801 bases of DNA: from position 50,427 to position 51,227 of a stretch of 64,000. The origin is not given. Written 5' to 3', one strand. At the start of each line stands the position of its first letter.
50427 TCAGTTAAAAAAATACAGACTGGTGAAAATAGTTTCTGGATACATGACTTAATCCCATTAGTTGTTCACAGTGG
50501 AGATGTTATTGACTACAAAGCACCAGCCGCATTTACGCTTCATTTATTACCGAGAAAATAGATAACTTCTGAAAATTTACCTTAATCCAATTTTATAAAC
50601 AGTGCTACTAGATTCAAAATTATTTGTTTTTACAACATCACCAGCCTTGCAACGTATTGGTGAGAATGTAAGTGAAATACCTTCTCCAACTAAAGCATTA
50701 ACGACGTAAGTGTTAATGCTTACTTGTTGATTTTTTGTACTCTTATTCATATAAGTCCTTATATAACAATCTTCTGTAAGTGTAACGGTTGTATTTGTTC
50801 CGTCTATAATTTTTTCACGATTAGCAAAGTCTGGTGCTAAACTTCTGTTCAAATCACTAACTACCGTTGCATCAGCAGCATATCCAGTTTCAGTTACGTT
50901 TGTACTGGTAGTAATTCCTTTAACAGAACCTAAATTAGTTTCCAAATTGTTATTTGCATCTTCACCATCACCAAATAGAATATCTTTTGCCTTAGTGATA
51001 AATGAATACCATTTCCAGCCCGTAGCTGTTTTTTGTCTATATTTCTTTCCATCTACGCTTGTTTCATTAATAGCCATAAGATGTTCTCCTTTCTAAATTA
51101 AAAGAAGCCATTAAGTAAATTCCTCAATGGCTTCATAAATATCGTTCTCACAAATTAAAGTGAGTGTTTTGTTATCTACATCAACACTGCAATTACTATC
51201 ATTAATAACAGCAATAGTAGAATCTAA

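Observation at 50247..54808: Six-member family of small paralogous ORFs in alternating orientation inside the minus-strand tail/lysis arm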

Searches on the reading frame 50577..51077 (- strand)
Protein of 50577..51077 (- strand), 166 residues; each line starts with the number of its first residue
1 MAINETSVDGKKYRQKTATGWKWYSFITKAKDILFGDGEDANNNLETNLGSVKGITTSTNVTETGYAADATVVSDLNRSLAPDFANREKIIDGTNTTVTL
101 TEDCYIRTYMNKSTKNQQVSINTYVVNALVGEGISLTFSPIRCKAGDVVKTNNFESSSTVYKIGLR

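Call 9: search_protein_families(library=pfam, proteins=[window:50577-51077:-], max_evalue=0.01)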
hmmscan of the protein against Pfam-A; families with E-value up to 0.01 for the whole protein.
window:50577-51077:- (166 aa): 0 families

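Call 10: search_protein_families(library=phrogs, proteins=[window:50577-51077:-], max_evalue=0.001)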
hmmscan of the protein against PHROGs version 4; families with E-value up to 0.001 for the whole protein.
window:50577-51077:- (166 aa): 0 families

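Call 15: find_related_loci(query=window:50577-51077:-, collection=viral_contigs, flank=10000)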
Query window:50577-51077:- (166 aa) in viral_contigs; peptide patterns used: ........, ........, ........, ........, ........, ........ (x = any residue, [..] = any of these).
21 stretches matched a pattern, but none encodes a relative of the query by tblastn (E <= 1e-3).

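Call 16: find_homologous_proteins(query=window:50577-51077:-, max_evalue=0.001)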
Query window:50577-51077:- (166 aa): 15 proteins with E <= 0.001 among 46 candidates.
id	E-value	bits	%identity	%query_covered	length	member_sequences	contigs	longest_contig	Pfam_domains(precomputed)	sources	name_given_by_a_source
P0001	3.8e-102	357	100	100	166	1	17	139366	-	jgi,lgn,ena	-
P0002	9.6e-42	160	96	49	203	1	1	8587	-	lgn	-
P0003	1.9e-41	159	96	49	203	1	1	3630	-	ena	-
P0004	7.8e-41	157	52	90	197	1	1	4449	-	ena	-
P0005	1.3e-40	157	95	49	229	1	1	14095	-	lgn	-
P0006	1.2e-37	147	90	49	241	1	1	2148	-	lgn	-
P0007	1.3e-36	144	88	48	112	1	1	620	-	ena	-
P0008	1.5e-36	144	79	55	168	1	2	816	-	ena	-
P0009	5.1e-14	70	57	48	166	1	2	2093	-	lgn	-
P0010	1.4e-13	69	57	48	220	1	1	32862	-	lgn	-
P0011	4.0e-13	67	57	48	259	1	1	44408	-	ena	-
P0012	9.5e-13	66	55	48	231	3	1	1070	-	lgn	-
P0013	6.6e-12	64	51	52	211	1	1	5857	-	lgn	-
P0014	4.3e-8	51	48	48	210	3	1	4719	-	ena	-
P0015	2.3e-5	42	44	46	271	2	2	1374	-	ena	-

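Call 19: list_cluster_members(proteins=[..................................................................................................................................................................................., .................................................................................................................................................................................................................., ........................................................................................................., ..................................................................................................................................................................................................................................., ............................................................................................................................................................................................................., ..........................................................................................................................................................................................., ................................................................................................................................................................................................, window:50580-51077:-])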
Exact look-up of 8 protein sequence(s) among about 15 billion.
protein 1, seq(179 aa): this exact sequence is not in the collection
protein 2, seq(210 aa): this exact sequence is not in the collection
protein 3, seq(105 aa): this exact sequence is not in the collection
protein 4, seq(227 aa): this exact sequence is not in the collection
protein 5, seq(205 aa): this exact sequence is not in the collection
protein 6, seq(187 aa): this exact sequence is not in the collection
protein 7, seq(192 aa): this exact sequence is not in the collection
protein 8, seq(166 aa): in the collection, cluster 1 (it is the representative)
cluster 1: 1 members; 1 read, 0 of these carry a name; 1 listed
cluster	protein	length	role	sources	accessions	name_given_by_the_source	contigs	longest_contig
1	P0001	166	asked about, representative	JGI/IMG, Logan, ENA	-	-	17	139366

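Call 20: find_encoding_contigs(protein=P0001, flank=10000, max_places=10)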
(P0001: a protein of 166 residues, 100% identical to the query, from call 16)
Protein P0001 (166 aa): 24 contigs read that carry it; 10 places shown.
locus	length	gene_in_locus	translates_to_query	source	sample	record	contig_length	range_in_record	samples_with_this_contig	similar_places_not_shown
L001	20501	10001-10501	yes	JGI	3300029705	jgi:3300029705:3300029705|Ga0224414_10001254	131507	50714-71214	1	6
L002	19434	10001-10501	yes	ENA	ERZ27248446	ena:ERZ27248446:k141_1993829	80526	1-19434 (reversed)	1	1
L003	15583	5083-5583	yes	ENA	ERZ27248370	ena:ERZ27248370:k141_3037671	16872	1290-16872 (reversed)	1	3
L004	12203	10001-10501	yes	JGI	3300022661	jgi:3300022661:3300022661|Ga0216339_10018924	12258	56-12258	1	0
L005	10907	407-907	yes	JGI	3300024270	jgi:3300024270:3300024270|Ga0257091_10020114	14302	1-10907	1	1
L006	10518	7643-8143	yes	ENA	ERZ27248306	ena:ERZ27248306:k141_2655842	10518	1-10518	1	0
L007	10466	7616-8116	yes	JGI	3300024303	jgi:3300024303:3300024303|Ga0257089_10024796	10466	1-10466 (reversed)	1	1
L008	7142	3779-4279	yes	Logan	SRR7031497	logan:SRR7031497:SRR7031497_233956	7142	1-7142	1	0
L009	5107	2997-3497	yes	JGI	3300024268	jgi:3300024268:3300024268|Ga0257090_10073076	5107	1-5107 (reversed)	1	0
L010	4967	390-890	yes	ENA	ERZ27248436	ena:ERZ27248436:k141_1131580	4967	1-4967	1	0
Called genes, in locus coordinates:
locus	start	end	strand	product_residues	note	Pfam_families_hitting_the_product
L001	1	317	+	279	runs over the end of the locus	-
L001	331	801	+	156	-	PF24319:DUF7491 (faint)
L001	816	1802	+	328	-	-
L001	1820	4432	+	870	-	-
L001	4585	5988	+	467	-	PF07484:Collar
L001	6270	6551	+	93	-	-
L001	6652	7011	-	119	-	-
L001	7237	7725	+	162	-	-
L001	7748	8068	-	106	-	-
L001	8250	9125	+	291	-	-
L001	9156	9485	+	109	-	-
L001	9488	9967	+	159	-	-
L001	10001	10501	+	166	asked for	-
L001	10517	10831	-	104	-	-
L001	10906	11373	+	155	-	PF06541:ABC_trans_CmpB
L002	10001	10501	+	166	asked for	-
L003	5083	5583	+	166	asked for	-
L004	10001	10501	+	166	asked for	-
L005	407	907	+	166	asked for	-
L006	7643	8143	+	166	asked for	-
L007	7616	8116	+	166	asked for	-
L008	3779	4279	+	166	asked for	-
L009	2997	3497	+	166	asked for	-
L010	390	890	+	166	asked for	-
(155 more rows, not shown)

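Call 21: find_encoding_contigs(protein=P0005, flank=10000, max_places=3)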
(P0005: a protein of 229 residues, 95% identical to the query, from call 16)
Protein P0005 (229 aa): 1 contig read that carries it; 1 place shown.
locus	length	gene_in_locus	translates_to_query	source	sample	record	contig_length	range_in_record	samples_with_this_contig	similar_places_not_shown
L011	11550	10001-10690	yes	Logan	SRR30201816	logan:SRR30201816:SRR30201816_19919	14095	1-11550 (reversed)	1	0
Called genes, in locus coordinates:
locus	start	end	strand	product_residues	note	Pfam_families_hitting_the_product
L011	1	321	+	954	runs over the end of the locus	?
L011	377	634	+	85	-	-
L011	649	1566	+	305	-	-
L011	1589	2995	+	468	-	-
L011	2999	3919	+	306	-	-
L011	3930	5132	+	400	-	PF24308:DUF7487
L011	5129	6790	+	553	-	PF16467:DUF5048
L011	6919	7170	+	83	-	-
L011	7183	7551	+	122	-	-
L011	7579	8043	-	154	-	PF00754:F5_F8_type_C, PF22633:F5_F8_type_C_2 (weak)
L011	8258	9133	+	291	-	PF09479:Flg_new (faint)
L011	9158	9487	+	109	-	-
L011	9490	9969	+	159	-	-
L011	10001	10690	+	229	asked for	-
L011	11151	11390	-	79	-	-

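Call 22: find_encoding_contigs(protein=P0011, flank=10000, max_places=3)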
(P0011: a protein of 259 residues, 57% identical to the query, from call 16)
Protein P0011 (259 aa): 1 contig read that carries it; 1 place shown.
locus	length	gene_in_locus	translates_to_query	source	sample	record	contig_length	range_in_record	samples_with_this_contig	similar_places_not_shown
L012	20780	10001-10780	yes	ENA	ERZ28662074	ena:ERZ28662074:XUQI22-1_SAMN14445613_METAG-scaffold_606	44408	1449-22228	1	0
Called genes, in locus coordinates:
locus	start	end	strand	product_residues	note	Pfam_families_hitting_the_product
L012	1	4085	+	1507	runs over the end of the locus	-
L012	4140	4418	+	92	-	-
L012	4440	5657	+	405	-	-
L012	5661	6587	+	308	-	-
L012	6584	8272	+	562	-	PF16467:DUF5048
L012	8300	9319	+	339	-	-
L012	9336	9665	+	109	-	-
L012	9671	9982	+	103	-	-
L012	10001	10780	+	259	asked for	-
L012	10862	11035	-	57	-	-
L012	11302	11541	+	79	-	-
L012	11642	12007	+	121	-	-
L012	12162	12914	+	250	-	-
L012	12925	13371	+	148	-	PF06541:ABC_trans_CmpB (weak)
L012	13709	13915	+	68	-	-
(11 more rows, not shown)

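Call 23: find_encoding_contigs(protein=P0010, flank=10000, max_places=3)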
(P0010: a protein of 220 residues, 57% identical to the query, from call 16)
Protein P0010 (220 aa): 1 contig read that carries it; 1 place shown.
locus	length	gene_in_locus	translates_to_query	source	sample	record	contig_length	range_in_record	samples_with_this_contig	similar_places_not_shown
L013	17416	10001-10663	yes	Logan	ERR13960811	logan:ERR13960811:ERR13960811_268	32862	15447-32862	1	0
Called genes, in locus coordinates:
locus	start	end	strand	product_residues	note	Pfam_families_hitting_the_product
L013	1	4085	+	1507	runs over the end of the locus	-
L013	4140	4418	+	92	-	-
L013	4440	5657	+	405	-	-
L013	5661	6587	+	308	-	-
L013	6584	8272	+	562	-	PF16467:DUF5048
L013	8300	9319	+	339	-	-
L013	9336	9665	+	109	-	-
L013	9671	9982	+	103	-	-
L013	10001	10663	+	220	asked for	-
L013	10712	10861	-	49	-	-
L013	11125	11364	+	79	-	-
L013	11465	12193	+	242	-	-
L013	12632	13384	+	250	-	-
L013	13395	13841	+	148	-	PF06541:ABC_trans_CmpB (weak)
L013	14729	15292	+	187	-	-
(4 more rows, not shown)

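Call 24: find_encoding_contigs(protein=P0002, flank=10000, max_places=3)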
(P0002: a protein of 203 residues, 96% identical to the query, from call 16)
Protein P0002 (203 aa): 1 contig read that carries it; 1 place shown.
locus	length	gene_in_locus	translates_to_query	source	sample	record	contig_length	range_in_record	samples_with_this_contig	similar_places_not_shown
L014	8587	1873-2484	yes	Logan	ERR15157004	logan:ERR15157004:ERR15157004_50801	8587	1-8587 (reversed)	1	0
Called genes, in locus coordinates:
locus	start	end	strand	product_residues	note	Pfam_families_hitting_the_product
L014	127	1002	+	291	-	-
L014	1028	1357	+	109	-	-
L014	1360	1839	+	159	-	-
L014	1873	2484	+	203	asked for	-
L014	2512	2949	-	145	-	-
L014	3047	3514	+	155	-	PF06541:ABC_trans_CmpB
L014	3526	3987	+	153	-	-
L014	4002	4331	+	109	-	-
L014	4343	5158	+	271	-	PF00112:Peptidase_C1 (weak)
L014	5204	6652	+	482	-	PF05382:Amidase_5, PF25309:ELLD, PF01183:Glyco_hydro_25, PF08239:SH3_3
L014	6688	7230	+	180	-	-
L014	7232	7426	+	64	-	-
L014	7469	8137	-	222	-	PF02735:Ku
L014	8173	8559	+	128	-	-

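Call 59: search_protein_families(library=ncbifam, proteins=[window:50577-51077:-], max_evalue=0.001)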
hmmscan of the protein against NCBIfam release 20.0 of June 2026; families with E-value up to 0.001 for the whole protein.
window:50577-51077:- (166 aa): 0 families

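Call 72: search_protein_representatives(alignment_id=A2)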
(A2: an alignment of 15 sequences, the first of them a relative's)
Query: 15 sequences, 207 profile positions. Proteins with E-value up to 0.001 (for the whole library): 974; up to 1e-10: 513; up to 1e-30: 43. The best 150 are listed.
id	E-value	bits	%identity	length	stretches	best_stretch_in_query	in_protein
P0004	1.8e-67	244.0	-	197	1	1-199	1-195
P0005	2.4e-65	237.0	-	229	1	1-201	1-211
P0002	7.1e-65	235.5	-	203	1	1-199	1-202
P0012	1.2e-64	234.7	-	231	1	1-201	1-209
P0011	1.7e-63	231.0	-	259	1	1-197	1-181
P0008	5.4e-56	206.5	-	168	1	1-168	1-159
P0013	5.5e-54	199.9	-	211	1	1-200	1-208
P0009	7.0e-54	199.6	-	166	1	1-156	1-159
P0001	1.0e-51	192.5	-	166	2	1-113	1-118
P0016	1.5e-51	192.0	-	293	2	1-157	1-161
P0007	1.5e-51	192.0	-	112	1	1-99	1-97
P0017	8.5e-47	176.5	-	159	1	1-112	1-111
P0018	1.0e-46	176.2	-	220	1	1-165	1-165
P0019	1.5e-46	175.6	-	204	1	1-97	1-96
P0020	3.0e-46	174.7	-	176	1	1-112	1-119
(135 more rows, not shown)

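Call 73: predict_structure(alignment_id=A2)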
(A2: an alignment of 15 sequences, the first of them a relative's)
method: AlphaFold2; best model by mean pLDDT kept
length: 166 residues; sequences in the alignment: 15
mean_pLDDT: 41.4   pTM: 0.21
mean pLDDT of the five models: 41.4, 41.1, 40.5, 37.4, 35.3
residues with pLDDT >= 90: 0; 70-90: 0; 50-70: 14; < 50: 152
segments of 3 or more residues with pLDDT < 50: 1-16, 20-22, 25-39, 46-105, 107-140, 144-148, 152-166
pLDDT, mean of each block of 10 residues (from residue 1): 35 49 46 46 49 40 40 42 37 45 45 35 28 36 47 42 41
secondary structure, 60 per line:
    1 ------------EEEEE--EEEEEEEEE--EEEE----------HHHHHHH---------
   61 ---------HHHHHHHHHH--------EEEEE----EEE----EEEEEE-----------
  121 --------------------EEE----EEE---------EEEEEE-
elements in order: E13-17 E20-28 E31-34 H45-51 H70-79 E88-92 E97-99 E104-109 E141-143 E148-150 E160-165

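Call 83: search_solved_structures(query=A2, max_evalue=1)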
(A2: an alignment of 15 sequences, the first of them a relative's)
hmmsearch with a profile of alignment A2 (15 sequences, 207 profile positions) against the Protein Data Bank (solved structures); distinct sequences matched with E-value up to 1: 0.

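Call 95: predict_structure(alignment_id=A3)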
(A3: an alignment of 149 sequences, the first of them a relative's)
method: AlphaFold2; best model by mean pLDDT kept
length: 166 residues; sequences in the alignment: 149
mean_pLDDT: 62.0   pTM: 0.35
mean pLDDT of the five models: 62.0, 60.7, 60.1, 58.9, 58.8
residues with pLDDT >= 90: 18; 70-90: 29; 50-70: 71; < 50: 48
segments of 3 or more residues with pLDDT < 50: 1-5, 99-101, 112-114, 116-127, 129-131, 153-162, 164-166
pLDDT, mean of each block of 10 residues (from residue 1): 48 75 67 66 71 88 91 91 58 52 51 47 45 57 52 46 43
secondary structure, 60 per line:
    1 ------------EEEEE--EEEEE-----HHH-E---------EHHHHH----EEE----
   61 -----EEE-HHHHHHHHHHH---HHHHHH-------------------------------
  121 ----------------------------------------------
elements in order: E13-17 E20-24 H45-49 E54-56 E66-68 H70-80 H84-89

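Call 98: fold_search(model_id=the predicted structure, library=pdb)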
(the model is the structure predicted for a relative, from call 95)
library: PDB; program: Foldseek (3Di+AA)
matches with E <= 10: 9; with E <= 0.001: 0
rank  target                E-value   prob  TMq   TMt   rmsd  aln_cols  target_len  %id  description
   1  5oiu_C                4.5e+00  0.02  0.12  0.08  10.8       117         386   11  Crystal structure of PilF type IV pilus assembly ATPase from Thermus thermophilus (released 2018-08-08)
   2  4adx_4                5.5e+00  0.02  0.13  0.17  12.4        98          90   13  The Cryo-EM Structure of the Archaeal 50S Ribosomal Subunit in Complex with Initiation Factor 6 (released 2012-02-08)
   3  8txm_B                6.8e+00  0.02  0.11  0.11  13.9        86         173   19  Crystal structure of 05.GC.w13.02 Fab in complex with H1 HA from A/California/04/2009(H1N1) (released 2024-06-26)
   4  8fop_c                7.2e+00  0.02  0.12  0.07  16.3        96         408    7  Structure of Agrobacterium tumefaciens bacteriophage Milano curved tail (released 2024-01-17)
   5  3sm1_B                7.7e+00  0.08  0.10  0.14   5.7        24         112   29  The crystal structure of XMRV protease complexed with pepstatin A (released 2011-10-12)
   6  3sm1_A                8.3e+00  0.08  0.10  0.14   5.7        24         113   29  The crystal structure of XMRV protease complexed with pepstatin A (released 2011-10-12)
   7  3slz_A                9.5e+00  0.07  0.10  0.14   3.7        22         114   32  The crystal structure of XMRV protease complexed with TL-3 (released 2011-10-12)
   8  6rfq_J                9.5e+00  0.03  0.11  0.10   4.8        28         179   14  Cryo-EM structure of a respiratory complex I assembly intermediate with NDUFAF2 (released 2018-10-10)
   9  5xy3_g                9.5e+00  0.01  0.16  0.18  11.5       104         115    8  Large subunit of Trichomonas vaginalis ribosome (released 2017-08-30)
